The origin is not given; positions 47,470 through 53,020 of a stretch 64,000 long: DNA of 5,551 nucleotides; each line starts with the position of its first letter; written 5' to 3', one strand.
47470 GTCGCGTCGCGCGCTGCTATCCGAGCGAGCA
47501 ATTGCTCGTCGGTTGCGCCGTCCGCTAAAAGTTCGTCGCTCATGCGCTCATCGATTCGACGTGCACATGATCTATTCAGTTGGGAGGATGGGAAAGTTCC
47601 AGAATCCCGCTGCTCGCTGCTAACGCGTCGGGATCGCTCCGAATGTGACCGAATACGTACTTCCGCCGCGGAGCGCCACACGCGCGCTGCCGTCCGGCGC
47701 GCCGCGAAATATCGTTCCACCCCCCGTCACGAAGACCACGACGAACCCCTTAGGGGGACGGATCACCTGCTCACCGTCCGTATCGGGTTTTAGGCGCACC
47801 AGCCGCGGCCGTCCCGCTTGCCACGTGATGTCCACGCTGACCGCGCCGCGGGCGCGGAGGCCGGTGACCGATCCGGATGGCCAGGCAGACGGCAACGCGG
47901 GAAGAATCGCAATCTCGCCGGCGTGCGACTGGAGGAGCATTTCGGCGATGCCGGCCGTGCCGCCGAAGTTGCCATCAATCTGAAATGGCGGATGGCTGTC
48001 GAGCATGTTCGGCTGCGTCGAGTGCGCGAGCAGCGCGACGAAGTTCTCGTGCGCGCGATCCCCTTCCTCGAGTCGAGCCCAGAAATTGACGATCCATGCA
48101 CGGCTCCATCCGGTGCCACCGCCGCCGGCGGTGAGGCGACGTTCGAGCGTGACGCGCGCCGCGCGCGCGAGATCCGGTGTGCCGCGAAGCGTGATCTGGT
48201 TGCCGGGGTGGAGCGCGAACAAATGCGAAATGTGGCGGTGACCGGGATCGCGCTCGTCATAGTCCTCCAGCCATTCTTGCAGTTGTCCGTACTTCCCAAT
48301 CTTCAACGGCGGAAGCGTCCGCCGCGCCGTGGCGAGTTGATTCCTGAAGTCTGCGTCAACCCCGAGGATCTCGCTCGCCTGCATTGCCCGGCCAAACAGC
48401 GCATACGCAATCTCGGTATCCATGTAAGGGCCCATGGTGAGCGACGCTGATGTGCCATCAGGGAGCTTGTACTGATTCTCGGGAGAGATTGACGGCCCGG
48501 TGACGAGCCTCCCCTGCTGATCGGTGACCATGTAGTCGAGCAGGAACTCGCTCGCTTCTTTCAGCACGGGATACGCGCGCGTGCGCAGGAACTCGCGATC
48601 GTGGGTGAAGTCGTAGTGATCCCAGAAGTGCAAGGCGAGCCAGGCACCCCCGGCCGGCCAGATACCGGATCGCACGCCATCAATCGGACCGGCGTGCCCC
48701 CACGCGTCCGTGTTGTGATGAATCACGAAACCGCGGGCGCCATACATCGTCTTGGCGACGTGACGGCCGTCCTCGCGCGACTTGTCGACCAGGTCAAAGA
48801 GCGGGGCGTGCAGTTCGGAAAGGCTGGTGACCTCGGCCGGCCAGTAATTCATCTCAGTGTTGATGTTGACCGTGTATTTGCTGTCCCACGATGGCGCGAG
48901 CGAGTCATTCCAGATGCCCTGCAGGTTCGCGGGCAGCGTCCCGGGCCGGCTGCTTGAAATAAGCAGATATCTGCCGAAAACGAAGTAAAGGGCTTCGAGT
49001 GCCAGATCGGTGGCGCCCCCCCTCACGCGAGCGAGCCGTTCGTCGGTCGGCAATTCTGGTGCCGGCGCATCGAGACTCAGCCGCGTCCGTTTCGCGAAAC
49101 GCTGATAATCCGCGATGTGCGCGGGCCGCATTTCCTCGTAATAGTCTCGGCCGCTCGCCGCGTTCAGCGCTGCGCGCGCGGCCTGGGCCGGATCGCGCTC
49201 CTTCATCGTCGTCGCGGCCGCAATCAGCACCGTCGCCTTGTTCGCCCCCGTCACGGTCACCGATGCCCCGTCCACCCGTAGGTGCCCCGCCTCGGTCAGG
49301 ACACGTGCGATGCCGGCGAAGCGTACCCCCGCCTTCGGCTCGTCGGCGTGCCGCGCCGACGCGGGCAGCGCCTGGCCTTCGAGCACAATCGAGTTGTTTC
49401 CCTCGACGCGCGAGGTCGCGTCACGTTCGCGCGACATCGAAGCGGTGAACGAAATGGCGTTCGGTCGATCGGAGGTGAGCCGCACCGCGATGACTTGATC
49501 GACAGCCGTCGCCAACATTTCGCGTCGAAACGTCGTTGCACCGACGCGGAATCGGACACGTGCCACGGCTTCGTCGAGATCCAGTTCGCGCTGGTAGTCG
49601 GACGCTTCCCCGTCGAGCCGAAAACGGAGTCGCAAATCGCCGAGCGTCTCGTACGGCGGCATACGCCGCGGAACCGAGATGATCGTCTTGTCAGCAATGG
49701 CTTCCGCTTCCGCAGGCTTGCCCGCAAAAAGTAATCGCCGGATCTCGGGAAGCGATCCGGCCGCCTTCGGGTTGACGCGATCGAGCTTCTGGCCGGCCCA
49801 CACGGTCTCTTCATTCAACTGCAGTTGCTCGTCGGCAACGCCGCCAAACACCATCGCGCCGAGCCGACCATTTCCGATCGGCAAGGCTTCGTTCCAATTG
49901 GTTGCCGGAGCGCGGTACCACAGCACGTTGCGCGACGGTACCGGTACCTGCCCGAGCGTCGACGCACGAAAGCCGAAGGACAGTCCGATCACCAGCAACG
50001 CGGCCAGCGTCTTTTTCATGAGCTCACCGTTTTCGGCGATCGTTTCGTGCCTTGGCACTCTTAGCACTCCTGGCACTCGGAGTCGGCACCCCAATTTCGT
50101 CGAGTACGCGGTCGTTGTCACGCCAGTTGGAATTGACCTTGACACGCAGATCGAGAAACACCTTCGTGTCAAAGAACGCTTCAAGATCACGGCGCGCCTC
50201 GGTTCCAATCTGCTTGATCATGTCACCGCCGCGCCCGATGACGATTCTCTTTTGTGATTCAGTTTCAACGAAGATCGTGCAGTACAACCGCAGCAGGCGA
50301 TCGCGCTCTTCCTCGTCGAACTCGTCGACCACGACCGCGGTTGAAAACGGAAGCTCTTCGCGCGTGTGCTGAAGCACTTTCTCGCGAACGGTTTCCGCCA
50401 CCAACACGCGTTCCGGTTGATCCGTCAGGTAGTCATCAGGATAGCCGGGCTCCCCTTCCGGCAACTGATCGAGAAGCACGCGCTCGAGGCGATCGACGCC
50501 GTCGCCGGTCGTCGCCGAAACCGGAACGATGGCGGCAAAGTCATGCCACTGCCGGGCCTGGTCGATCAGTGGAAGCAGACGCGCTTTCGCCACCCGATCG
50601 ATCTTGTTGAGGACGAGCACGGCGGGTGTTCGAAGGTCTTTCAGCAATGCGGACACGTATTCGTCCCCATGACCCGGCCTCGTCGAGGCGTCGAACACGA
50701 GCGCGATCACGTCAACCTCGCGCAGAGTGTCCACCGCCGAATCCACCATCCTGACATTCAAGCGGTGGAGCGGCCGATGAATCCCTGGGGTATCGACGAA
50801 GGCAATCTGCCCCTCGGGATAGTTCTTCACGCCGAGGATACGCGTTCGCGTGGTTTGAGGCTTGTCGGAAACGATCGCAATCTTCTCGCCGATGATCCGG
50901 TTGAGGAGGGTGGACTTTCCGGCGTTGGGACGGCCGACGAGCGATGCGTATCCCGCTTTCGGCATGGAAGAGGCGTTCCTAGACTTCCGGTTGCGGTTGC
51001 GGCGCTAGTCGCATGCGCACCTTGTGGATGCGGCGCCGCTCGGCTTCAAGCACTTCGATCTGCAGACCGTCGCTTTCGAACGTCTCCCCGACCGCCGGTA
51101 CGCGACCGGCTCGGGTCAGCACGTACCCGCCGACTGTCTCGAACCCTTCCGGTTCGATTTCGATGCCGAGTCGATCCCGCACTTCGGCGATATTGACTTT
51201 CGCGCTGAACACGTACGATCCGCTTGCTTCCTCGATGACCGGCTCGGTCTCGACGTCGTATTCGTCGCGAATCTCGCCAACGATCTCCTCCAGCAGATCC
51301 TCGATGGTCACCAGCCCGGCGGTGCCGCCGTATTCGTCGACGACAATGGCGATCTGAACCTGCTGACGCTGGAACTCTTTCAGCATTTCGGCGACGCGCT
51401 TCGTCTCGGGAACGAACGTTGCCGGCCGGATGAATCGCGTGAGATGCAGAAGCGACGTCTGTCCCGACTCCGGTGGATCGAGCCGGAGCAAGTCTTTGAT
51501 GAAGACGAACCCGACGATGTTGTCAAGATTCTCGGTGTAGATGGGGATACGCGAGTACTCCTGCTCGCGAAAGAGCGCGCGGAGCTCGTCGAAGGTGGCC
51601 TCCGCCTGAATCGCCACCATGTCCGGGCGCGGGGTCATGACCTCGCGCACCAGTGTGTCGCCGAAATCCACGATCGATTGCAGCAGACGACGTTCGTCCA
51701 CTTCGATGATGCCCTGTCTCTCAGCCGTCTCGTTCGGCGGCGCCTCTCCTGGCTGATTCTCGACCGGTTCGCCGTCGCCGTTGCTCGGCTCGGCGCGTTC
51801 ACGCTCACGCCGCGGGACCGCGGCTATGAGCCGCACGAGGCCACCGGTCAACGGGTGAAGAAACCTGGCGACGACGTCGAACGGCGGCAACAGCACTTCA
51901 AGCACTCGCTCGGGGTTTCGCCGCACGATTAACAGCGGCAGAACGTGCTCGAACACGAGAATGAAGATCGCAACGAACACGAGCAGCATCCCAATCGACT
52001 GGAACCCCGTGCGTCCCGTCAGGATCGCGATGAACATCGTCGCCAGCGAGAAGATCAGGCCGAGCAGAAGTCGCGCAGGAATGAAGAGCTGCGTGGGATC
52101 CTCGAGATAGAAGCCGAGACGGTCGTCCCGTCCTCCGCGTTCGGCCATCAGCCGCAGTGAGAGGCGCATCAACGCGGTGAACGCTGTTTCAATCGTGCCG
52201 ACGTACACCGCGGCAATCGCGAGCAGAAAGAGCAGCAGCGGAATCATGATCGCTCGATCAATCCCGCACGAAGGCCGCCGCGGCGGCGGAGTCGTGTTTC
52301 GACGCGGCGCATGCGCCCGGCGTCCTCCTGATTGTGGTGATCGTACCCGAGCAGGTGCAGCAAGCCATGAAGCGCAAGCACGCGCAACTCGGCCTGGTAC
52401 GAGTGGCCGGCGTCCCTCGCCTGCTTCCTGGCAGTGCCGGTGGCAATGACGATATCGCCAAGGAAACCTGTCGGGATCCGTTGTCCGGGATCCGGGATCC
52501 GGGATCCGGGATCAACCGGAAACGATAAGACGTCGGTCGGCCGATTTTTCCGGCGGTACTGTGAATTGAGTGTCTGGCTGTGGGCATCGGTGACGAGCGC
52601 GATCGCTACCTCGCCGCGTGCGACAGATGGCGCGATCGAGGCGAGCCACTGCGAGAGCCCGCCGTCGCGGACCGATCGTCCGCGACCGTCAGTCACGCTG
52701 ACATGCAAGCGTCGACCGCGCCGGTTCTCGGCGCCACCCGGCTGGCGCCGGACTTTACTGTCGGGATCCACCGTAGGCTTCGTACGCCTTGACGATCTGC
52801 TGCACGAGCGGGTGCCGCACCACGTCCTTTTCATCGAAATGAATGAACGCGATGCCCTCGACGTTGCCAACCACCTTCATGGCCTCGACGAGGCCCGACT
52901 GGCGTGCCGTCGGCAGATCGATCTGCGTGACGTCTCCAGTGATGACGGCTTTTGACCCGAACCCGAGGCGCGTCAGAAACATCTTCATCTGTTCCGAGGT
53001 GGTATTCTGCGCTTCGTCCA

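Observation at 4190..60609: Window-wide family of 7-nt and 10-nt tandem arrays, mostly arranged as inverted arms at gene 3' ends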

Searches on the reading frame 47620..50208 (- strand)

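Call 11: search_protein_families(library=ncbifam, proteins=[window:47620-50208:-])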
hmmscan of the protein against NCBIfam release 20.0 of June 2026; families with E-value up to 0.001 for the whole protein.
window:47620-50208:- (862 aa): 1 family
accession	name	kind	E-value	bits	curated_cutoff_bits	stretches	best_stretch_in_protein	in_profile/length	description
NF053734.1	KJHdlse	equivalog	0.0001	20.8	800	1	522-566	405-449/668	kojibiose hydrolase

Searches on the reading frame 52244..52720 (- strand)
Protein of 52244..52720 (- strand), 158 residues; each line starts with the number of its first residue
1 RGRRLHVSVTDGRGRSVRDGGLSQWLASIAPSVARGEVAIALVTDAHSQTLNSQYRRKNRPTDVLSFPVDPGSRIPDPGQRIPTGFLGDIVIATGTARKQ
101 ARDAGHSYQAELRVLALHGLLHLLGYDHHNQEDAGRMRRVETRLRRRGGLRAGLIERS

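Call 67: search_solved_structures(query=window:52244-52720:-, show_alignments=2, max_evalue=0.001)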
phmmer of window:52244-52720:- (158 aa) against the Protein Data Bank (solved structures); distinct sequences matched with E-value up to 0.001: 5.
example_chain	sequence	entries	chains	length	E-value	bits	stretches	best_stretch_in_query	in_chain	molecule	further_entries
1oz9_A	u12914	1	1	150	2.8e-21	79.3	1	13-142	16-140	Hypothetical protein AQ_1354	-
7y7o_A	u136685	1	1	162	2.1e-20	76.4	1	36-145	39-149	Endoribonuclease YbeY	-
1xm5_A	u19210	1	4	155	6.8e-20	74.8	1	19-145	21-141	Hypothetical UPF0054 protein ybeY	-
1xax_A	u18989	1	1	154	3.9e-17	65.8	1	22-147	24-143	Hypothetical UPF0054 protein HI0004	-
1tvi_A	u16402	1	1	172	1.7e-11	47.6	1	11-132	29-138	Hypothetical UPF0054 protein TM1509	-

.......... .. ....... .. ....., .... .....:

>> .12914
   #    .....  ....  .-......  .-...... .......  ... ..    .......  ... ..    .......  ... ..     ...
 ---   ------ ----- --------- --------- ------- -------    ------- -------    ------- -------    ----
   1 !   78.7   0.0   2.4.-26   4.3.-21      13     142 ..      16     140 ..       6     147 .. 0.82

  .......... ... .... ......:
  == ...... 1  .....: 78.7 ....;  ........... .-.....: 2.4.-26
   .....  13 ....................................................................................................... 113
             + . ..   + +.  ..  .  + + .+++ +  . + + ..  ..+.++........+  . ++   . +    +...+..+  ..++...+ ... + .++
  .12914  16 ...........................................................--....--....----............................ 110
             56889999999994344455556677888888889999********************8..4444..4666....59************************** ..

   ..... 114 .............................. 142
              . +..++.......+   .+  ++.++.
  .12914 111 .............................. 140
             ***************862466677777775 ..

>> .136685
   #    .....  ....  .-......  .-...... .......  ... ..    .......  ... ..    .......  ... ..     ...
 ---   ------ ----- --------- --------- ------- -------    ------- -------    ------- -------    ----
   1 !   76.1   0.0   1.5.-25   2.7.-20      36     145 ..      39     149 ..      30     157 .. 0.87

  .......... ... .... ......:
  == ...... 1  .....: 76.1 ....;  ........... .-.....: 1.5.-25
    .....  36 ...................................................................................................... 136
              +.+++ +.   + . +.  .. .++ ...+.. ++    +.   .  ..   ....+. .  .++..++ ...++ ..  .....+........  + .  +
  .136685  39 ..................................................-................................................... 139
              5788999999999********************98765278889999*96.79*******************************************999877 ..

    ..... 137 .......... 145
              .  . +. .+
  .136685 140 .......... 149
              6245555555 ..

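Call 85: find_homologous_proteins(query=window:52244-52696:-, max_evalue=1e-10)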
Query window:52244-52696:- (150 aa): 7985 proteins with E <= 1e-10 among 8000 candidates; the best 120 are listed.
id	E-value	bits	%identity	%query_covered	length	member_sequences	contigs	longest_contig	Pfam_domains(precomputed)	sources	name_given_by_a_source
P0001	8.0e-92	323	99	100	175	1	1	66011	PF02130.25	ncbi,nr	ncbi:MAG TPA: rRNA maturation RNase YbeY [Vicinamibacterales bacterium]|nr:rRNA maturation RNase Ybe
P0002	1.8e-79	283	86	100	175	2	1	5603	PF02130.25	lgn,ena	-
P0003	3.7e-77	275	85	85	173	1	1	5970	PF02130.25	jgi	jgi:probable rRNA maturation factor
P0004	6.1e-77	274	85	100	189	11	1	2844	PF02130.25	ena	-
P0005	7.2e-77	274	68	100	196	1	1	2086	PF02130.25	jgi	jgi:probable rRNA maturation factor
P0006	1.3e-76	273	86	100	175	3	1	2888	PF02130.25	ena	-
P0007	5.5e-76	271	74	100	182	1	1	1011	PF02130.25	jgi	-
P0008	1.1e-75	270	87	100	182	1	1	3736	PF02130.25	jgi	jgi:probable rRNA maturation factor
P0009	4.2e-75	268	82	86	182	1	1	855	PF02130.25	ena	-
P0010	2.0e-74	266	83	100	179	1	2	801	PF02130.25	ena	-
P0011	4.2e-74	265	71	100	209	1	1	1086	PF02130.25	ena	-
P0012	5.2e-74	265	79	100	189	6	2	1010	PF02130.25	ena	-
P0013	5.2e-73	262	83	100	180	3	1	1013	PF02130.25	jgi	jgi:probable rRNA maturation factor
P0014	2.4e-71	256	81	100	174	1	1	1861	PF02130.25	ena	-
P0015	3.7e-71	256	80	85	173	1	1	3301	PF02130.25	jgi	jgi:probable rRNA maturation factor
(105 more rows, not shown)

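Call 86: find_encoding_contigs(protein=P0001, flank=10000, max_places=6)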
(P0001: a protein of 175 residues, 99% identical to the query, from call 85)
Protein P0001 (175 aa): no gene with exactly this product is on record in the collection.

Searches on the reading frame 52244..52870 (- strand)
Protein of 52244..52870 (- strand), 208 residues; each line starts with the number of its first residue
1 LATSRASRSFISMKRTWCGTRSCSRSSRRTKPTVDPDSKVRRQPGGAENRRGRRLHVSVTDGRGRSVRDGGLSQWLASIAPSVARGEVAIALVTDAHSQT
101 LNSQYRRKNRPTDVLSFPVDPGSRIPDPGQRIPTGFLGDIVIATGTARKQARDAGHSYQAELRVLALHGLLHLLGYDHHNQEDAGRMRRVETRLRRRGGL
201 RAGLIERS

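Call 65: search_protein_families(library=pfam, proteins=[window:52244-52870:-], max_evalue=0.001)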
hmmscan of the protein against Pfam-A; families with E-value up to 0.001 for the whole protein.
window:52244-52870:- (208 aa): 1 family
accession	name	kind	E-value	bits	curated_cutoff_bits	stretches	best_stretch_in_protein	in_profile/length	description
PF02130.23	YbeY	-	4.6e-33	114.3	25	1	85-194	27-125/129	Endoribonuclease YbeY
